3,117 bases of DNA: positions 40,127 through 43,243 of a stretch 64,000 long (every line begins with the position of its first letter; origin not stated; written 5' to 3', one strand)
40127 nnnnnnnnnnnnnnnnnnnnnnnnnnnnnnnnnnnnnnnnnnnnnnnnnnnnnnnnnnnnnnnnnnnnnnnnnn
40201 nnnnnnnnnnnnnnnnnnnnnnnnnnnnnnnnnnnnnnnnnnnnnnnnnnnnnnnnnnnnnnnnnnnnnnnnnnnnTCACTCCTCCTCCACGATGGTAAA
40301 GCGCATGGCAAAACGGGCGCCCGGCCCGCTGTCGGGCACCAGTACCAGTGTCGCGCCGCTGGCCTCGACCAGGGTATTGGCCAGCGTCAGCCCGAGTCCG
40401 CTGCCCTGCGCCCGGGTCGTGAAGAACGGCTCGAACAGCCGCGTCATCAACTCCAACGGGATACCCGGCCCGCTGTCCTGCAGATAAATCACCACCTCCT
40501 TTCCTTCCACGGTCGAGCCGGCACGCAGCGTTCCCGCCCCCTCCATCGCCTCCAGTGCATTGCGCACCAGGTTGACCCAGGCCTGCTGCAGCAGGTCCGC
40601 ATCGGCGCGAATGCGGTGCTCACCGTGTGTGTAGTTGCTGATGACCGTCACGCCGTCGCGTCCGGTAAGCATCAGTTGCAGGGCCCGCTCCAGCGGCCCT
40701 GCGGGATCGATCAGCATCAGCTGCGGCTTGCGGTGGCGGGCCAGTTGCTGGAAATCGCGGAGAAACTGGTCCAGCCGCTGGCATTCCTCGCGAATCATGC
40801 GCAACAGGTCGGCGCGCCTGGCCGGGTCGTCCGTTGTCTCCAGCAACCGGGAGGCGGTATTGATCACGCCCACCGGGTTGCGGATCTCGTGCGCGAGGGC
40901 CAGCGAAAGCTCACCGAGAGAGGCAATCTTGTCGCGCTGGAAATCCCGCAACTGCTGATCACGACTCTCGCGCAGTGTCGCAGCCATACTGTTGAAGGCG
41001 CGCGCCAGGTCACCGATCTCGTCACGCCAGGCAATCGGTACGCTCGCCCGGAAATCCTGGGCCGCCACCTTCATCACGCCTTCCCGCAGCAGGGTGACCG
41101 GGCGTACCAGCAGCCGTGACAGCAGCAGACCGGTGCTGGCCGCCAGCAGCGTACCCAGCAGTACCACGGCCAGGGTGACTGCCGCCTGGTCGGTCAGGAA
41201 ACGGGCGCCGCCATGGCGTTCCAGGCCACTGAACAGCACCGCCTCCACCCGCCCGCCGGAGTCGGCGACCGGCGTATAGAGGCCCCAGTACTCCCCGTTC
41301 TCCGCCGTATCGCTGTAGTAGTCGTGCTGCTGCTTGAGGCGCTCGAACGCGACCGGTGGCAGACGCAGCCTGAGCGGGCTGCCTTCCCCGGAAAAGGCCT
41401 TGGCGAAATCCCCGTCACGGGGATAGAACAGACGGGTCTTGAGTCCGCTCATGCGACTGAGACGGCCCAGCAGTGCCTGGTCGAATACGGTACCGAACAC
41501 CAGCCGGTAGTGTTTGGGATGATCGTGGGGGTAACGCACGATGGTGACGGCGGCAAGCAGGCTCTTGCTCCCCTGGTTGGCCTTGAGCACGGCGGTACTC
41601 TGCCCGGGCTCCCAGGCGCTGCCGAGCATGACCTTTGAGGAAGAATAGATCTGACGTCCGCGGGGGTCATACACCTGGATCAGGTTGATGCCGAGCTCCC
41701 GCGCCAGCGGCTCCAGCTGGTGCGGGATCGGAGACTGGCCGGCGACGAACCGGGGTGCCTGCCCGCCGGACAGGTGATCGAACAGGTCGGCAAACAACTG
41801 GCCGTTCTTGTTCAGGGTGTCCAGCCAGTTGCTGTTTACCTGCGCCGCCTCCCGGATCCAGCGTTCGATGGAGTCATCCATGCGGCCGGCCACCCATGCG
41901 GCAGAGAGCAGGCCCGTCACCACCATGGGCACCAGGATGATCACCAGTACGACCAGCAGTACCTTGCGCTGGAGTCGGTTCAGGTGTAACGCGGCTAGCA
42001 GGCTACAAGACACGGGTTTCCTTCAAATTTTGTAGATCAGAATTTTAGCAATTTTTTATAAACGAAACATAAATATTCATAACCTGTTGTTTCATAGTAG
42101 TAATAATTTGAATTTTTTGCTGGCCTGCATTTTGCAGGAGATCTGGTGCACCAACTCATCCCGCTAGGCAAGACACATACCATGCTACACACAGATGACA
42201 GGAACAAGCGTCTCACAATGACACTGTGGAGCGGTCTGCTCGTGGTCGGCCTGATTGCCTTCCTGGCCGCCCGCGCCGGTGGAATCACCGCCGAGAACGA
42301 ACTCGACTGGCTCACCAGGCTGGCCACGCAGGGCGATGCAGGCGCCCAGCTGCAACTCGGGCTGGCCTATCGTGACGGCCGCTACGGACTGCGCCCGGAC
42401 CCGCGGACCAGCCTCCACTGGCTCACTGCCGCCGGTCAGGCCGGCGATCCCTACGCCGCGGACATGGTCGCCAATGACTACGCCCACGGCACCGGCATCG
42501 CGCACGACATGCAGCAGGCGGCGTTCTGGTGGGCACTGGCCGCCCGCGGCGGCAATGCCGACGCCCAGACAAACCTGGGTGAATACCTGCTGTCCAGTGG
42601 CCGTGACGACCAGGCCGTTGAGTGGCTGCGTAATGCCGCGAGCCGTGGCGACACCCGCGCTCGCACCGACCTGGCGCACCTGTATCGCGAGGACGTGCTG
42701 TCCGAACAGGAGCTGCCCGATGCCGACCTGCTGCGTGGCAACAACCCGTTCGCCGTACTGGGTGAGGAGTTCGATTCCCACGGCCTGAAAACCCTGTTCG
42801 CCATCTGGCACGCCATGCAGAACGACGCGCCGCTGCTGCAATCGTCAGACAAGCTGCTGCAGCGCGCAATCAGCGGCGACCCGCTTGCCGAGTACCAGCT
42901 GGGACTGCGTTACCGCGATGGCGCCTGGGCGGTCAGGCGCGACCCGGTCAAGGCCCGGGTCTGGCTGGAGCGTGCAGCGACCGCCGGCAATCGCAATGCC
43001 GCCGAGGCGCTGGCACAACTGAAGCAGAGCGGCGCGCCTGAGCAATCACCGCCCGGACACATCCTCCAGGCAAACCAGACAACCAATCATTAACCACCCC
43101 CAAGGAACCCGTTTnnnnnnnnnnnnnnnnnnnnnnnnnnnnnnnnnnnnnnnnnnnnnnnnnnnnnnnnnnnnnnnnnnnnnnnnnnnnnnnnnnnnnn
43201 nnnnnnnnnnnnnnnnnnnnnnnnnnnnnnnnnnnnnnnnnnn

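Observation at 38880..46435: NtrC-type regulator/kinase divergent from a Sel1-SulP-ClC operon that carries a sigma-54 promoter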

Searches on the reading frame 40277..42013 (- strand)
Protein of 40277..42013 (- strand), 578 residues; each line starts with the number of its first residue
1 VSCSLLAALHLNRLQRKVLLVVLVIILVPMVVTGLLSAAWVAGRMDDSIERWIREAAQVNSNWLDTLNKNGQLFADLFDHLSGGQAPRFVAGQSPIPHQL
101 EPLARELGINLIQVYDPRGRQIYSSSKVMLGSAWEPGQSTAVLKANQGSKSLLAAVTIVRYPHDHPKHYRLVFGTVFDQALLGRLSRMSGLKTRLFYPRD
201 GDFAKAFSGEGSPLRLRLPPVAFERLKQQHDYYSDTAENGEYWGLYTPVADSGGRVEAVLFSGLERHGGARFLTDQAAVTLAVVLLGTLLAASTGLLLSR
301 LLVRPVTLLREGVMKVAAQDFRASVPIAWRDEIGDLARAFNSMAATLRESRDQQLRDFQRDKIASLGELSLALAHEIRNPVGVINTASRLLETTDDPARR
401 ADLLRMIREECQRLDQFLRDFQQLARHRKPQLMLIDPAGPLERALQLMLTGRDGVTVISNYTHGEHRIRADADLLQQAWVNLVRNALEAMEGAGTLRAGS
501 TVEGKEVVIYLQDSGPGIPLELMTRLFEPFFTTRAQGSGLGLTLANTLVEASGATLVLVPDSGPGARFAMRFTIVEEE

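Call 3: search_protein_families(library=pfam, proteins=[window:40277-42013:-])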
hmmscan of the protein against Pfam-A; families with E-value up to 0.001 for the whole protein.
window:40277-42013:- (578 aa): 4 families
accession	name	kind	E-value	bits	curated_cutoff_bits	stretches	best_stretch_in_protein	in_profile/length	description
PF02518.31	HATPase_c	-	1.6e-17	64.4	26.4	1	471-572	2-107/111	Histidine kinase-, DNA gyrase B-, and HSP90-like ATPase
PF00672.30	HAMP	-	1.4e-12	48.2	25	1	297-349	1-53/53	HAMP domain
PF00512.31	HisKA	-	2.8e-10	40.5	26.9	1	367-428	3-64/66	His Kinase A (phospho-acceptor) domain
PF05228.19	CHASE4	-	0.00019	22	26.2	1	104-195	43-139/140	CHASE4 domain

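Call 4: search_protein_families(library=ncbifam, proteins=[window:40277-42013:-])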
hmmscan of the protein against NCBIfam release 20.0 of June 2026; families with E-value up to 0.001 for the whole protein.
window:40277-42013:- (578 aa): 74 families (the best 25 are shown)
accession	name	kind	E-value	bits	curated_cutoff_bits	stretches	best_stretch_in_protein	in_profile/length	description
NF008468.0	PRK11360.1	equivalog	5.6e-51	173.6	646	2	359-577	389-611/616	two-component system sensor histidine kinase AtoS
NF007688.0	PRK10364.1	equivalog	7.6e-33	113.9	479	1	347-571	220-448/460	two-component system sensor histidine kinase ZraS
NF012163.2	BaeS_SmeS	equivalog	4e-30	105.1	500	1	254-558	140-442/457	sensor histidine kinase efflux regulator BaeS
NF008312.0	PRK11100.1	equivalog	1e-29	103.7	356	1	272-566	176-466/477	two-component system sensor histidine kinase CreC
NF007837.0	PRK10549.1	equivalog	1.1e-29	103.5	603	1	261-566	147-450/466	envelope stress sensor histidine kinase BaeS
NF033092.0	HK_WalK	equivalog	7.5e-29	100.8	725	2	374-570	380-590/594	cell wall metabolism sensor histidine kinase WalK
NF047794.1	HisKinPtgB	equivalog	2.4e-26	92.2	1000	1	283-556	340-637/656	two-component system sensor histidine kinase PgtB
NF058527.1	HistKinChvGCaul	equivalog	7.2e-26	91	740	1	276-557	225-511/535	two-component sensor histidine kinase ChvG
NF038348.1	T2SS_HK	subfamily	1.6e-22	79.7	450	1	411-572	408-571/574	histidine kinase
TIGR01386.1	cztS_silS_copS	subfamily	4.3e-22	78.7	292.55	1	246-560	133-445/457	heavy metal sensor histidine kinase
NF041777.1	sens_FixL_Rhizob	equivalog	1.6e-21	76.5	850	1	362-575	258-482/485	sensor protein FixL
NF046044.1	PnpS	equivalog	3.4e-21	75.7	400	1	374-572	178-389/390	two-component system histidine kinase PnpS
NF010411.0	PRK13837.1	equivalog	2.8e-20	71.9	647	1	320-571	398-672/828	two-component system VirA-like sensor kinase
NF053867.1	SprKinKinDBac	equivalog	7e-20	70.9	775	1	356-558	276-481/500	sporulation kinase KinD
NF047496.1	HK_LIC11548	equivalog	9.5e-20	70.9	750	1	281-553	277-569/589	LIC_11548 family sensor histidine kinase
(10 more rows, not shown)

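Call 9: find_homologous_proteins(query=window:40277-42013:-, max_evalue=1e-10)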
Query window:40277-42013:- (578 aa): 1011 proteins with E <= 1e-10 among 8000 candidates; the best 120 are listed.
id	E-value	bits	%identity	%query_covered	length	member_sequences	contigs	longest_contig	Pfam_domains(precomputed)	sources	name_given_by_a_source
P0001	0.0e+0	1275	100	100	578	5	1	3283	PF00672.31,PF02518.32,PF00512.32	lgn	-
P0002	0.0e+0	1119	87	100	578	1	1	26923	PF00672.31,PF02518.32,PF00512.32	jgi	jgi:two-component system, NtrC family, sensor kinase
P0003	0.0e+0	1070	83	100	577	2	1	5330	PF00672.31,PF02518.32,PF00512.32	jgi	-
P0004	0.0e+0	1040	81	100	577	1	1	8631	PF00672.31,PF02518.32,PF00512.32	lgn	-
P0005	0.0e+0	1026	80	100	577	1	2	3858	PF00672.31,PF02518.32,PF00512.32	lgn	-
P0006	0.0e+0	1020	81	100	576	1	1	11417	PF00672.31,PF02518.32,PF00512.32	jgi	jgi:two-component system, NtrC family, sensor kinase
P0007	0.0e+0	1019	79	100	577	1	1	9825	PF00672.31,PF02518.32,PF00512.32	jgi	-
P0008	0.0e+0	1016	78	99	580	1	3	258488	PF00672.31,PF02518.32,PF00512.32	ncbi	-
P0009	0.0e+0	1016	79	100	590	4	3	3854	PF00672.31,PF02518.32,PF00512.32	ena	-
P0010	0.0e+0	1016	79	100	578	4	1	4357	PF00672.31,PF02518.32,PF00512.32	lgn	-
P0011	0.0e+0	1014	79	100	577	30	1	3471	PF00672.31,PF02518.32,PF00512.32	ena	-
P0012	0.0e+0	1013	80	100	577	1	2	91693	PF00672.31,PF02518.32,PF00512.32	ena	-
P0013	0.0e+0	1009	78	100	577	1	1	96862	PF00672.31,PF02518.32,PF00512.32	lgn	-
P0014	1.8e-298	1009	79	98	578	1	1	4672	PF00672.31,PF02518.32,PF00512.32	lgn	-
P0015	2.3e-297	1005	78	100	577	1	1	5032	PF00672.31,PF02518.32,PF00512.32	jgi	jgi:signal transduction histidine kinase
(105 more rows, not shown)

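Call 11: find_related_loci(query=A1, collection=genome_contigs, flank=8000)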
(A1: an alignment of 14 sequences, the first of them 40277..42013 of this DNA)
Query A1 (578 aa) in genome_contigs; peptide patterns used: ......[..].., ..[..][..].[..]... (x = any residue, [..] = any of these).
117 stretches matched a pattern; 51 encode a relative of the query (tblastn E <= 1e-3); 51 distinct loci.
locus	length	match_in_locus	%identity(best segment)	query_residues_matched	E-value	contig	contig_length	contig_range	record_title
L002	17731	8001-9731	82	1-577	0e+0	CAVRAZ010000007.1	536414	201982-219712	MAG: uncultured Gammaproteobacteria bacterium isolate MFD04944.bin.2.29 genome assembly, contig: contig_18036, whole gen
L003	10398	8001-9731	78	1-578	0e+0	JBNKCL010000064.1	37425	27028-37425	MAG: Sedimenticolaceae bacterium isolate F1F2.bin.26.orig k141_1067254, whole genome shotgun sequence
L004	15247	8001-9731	79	1-578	0e+0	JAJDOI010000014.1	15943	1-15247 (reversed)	MAG: Thiogranum sp. isolate MASpbin.12 k141_846753, whole genome shotgun sequence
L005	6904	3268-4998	79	1-578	0e+0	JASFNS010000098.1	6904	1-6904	MAG: Thiogranum sp. isolate D0819M02metaG_Bin_1_Cleaned_1 D0819M02metaG_FD_scaffold_5233_c1, whole genome shotgun sequen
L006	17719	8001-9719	78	1-574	0e+0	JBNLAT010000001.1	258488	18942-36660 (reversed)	MAG: Thiohalomonadaceae bacterium isolate C2.bin.46.strict NODE_1_length_258488_cov_8.057730, whole genome shotgun seque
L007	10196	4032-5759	76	1-577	0e+0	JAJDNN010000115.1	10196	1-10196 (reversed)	MAG: Proteobacteria bacterium isolate ALJrbin.36 k141_2170199, whole genome shotgun sequence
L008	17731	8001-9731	69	1-578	0e+0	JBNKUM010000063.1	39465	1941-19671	MAG: Gammaproteobacteria bacterium isolate A1A2.bin.44.orig k141_2514998, whole genome shotgun sequence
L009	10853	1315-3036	72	3-577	0e+0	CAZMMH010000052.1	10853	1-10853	MAG TPA_asm: uncultured Gammaproteobacteria bacterium isolate SRP214966_co3_106 genome assembly, contig: NODE_10025_leng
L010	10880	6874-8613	65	3-578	0e+0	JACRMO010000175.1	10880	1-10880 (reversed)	MAG: Gammaproteobacteria bacterium isolate NC_groundwater_1909_Pr3_S2p5_61_7 SR2-18-S2p5_coassembly_scaffold_180834, who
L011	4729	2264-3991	63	3-578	0e+0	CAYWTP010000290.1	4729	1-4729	MAG TPA_asm: uncultured Ectothiorhodospiraceae bacterium isolate SRP214966_co3_144 genome assembly, contig: NODE_37051_l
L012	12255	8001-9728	63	3-578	0e+0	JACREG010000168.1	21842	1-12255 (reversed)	MAG: Gammaproteobacteria bacterium isolate NC_groundwater_1693_Pr3_B-0.1um_62_12 SR-2_scaffold_141_3477487, whole genome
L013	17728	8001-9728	64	3-578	0e+0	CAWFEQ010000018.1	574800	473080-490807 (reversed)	MAG: uncultured Gammaproteobacteria bacterium isolate MFD05684.bin.1.219 genome assembly, contig: contig_3993, whole gen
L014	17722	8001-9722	62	2-575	0e+0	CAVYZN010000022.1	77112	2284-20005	MAG: uncultured Gammaproteobacteria bacterium isolate MFD02199.bin.2.112 genome assembly, contig: contig_55532, whole ge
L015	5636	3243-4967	62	4-578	0e+0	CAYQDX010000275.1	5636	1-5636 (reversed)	MAG TPA_asm: uncultured Ectothiorhodospiraceae bacterium isolate SRP214966_co3_379 genome assembly, contig: NODE_27990_l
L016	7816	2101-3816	61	3-574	0e+0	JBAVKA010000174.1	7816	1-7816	MAG: Gammaproteobacteria bacterium isolate MFD05464_ilm_asm_bin16 k127_265504, whole genome shotgun sequence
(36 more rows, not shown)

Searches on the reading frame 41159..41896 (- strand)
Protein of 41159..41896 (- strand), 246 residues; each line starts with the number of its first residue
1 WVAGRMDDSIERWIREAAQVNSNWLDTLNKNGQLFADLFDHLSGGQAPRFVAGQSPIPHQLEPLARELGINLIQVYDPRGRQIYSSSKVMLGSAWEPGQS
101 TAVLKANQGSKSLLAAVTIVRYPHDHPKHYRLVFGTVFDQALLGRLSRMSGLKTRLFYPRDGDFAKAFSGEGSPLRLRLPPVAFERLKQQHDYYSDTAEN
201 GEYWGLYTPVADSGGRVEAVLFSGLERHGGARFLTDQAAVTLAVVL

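Call 40: predict_structure(alignment_id=A2)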
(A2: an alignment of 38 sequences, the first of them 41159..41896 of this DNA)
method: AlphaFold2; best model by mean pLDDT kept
length: 246 residues; sequences in the alignment: 38
mean_pLDDT: 85.7   pTM: 0.80
mean pLDDT of the five models: 85.7, 84.5, 83.6, 83.3, 82.9
residues with pLDDT >= 90: 135; 70-90: 78; 50-70: 31; < 50: 2
segments of 3 or more residues with pLDDT < 50: none
pLDDT, mean of each block of 10 residues (from residue 1): 66 91 91 95 85 94 95 95 94 78 89 91 88 94 92 90 78 72 90 91 93 88 82 53 57
secondary structure, 60 per line:
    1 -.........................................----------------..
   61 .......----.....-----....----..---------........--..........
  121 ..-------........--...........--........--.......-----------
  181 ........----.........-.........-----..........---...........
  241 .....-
elements in order: H2-42 H59-67 E72-76 E82-85 E101-108 E111-122 E130-137 H140-150 E153-160 E163-169 H181-188 E193-197 H198-201 E203-211 E217-226 H230-245

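Call 42: fold_search(model_id=the predicted structure, library=pdb)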
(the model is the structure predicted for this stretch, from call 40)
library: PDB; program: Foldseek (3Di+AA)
matches with E <= 10: 1300; with E <= 0.001: 21
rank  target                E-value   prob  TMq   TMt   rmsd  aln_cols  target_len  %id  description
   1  7xi3_A                5.3e-05  0.97  0.22  0.19  22.4       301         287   11  Crystal Structure of the NPAS4-ARNT2 heterodimer in complex with DNA (released 2022-11-02)
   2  7prq_A                6.3e-05  1.00  0.43  0.37   9.1       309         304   12  Structure of the ligand binding domain of the PctD (PA4633) chemoreceptor of Pseudomonas aeruginosa PAO1 in complex wi (released 2022-05-11)
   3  9rc2                  7.4e-05  1.00  0.42  0.41   8.8       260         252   13  DvhD, periplasmic domain (released 2026-03-04)
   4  2hj9_C                1.1e-04  1.00  0.35  0.40  11.8       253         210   11  Crystal structure of the Autoinducer-2-bound form of Vibrio harveyi LuxP complexed with the periplasmic domain of LuxQ (released 2006-09-26)
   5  9a69_B                1.5e-04  0.99  0.31  0.15  13.3       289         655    7  Integrative model of MCPB-MCPC by crosslinking MS and deep learning (released 2024-09-18)
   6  9heh                  1.8e-04  1.00  0.41  0.37   8.2       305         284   13  Structure of the ligand binding domain of the chemoreceptor MkcA (DSOMK10_RS0100305) of Dickeya solani MK10 in complex w (released 2025-08-06)
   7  3lid_B                2.7e-04  1.00  0.44  0.40   8.3       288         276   13  Crystal Structure of the extracellular domain of the putative histidine kinase vpHK1S-Z8 (released 2010-05-05)
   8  2hje                  2.9e-04  1.00  0.37  0.42  11.6       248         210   12  Crystal structure of Vibrio harveyi LuxQ periplasmic domain (released 2006-09-26)
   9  8xs9_B                3.0e-04  0.85  0.22  0.18  27.5       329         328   11  Crystal structure of the DNA-bound AHR-ARNT heterodimer in complex with beta-Naphthoflavone (released 2025-01-15)
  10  8xs8_B                3.4e-04  0.89  0.23  0.19  27.5       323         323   11  Crystal structure of the DNA-bound AHR-ARNT heterodimer in complex with Benzo[a]pyrene (released 2025-01-15)
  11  6fu4_B                3.6e-04  1.00  0.48  0.42   7.5       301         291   13  Ligand binding domain (LBD) of the p. aeruginosa histamine receptor TlpQ (released 2018-05-16)
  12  5lt9_B                3.6e-04  0.99  0.35  0.35  10.6       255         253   11  Ligand binding domain of Pseudomonas aeruginosa PAO1 amino acid chemoreceptors PctB in complex with L-Arg (released 2017-09-20)
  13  7prq_B                4.0e-04  1.00  0.47  0.39   9.7       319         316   13  Structure of the ligand binding domain of the PctD (PA4633) chemoreceptor of Pseudomonas aeruginosa PAO1 in complex wi (released 2022-05-11)
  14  8xsb_B                4.5e-04  0.90  0.25  0.20  27.6       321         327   11  Crystal structure of the DNA-bound AHR-ARNT heterodimer in complex with Indirubin (released 2025-01-15)
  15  8xsa_B                4.5e-04  0.89  0.24  0.19  27.4       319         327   12  Crystal structure of the DNA-bound AHR-ARNT heterodimer in complex with Indigo (released 2025-01-15)
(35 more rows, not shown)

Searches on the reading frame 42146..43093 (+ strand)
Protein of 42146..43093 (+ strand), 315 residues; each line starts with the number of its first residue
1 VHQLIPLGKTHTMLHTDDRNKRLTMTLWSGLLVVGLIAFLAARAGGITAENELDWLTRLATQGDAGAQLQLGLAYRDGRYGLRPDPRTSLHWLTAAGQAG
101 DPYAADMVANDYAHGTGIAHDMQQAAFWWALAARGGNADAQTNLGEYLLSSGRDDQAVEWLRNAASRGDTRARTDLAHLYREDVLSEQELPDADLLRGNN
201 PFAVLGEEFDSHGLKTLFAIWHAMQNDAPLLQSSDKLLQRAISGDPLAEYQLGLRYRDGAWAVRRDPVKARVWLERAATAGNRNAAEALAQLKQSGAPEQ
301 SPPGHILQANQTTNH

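Call 3: search_protein_families(library=pfam, proteins=[window:42146-43093:+])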
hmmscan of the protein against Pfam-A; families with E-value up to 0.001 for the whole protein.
window:42146-43093:+ (315 aa): 1 family
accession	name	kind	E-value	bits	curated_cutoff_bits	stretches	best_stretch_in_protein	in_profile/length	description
PF08238.18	Sel1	-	9.7e-23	80.2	30.7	2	246-282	1-36/36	Sel1 repeat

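Call 4: search_protein_families(library=ncbifam, proteins=[window:42146-43093:+])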
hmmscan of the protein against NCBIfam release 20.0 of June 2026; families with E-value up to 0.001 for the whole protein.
window:42146-43093:+ (315 aa): 2 families
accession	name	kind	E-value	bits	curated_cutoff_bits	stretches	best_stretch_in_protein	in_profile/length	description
NF033786.1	phenyl_MerG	equivalog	4.5e-13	49.6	350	1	86-181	50-156/217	phenylmercury resistance protein MerG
NF047621.1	FlgprotMotXVib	equivalog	3.4e-11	43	330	0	87-150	93-156/211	flagellar protein MotX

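Call 36: find_homologous_proteins(query=window:42182-43093:+, max_evalue=0.00001)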
Query window:42182-43093:+ (303 aa): 213 proteins with E <= 0.00001 among 7968 candidates; the best 120 are listed.
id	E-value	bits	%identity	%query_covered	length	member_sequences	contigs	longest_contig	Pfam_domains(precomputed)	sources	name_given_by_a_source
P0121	5.8e-198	674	100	100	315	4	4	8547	PF08238.19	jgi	-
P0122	1.6e-138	479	74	100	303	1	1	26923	PF08238.19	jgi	jgi:uncharacterized protein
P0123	2.7e-108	380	64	94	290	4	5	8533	PF08238.19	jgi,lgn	-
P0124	1.4e-107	378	62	100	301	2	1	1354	PF08238.19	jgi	jgi:TPR repeat protein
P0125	1.0e-99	352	63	90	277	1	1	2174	PF08238.19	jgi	jgi:TPR repeat protein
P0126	4.8e-93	330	57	93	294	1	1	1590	PF08238.19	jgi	jgi:TPR repeat protein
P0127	5.1e-91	323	57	91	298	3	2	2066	PF08238.19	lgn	-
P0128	1.4e-88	315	55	94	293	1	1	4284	PF08238.19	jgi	-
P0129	1.6e-87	312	54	93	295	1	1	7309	PF08238.19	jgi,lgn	-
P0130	1.6e-87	312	57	93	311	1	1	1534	PF08238.19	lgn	-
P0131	2.5e-87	311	54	93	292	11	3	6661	PF08238.19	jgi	jgi:uncharacterized protein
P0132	3.1e-87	311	60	83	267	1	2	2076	PF08238.19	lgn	-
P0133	3.5e-87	311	57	89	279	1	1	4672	PF08238.19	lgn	-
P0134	5.5e-87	310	55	91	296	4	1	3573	PF08238.19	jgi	-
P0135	2.1e-86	308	55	85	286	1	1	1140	PF08238.19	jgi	jgi:uncharacterized protein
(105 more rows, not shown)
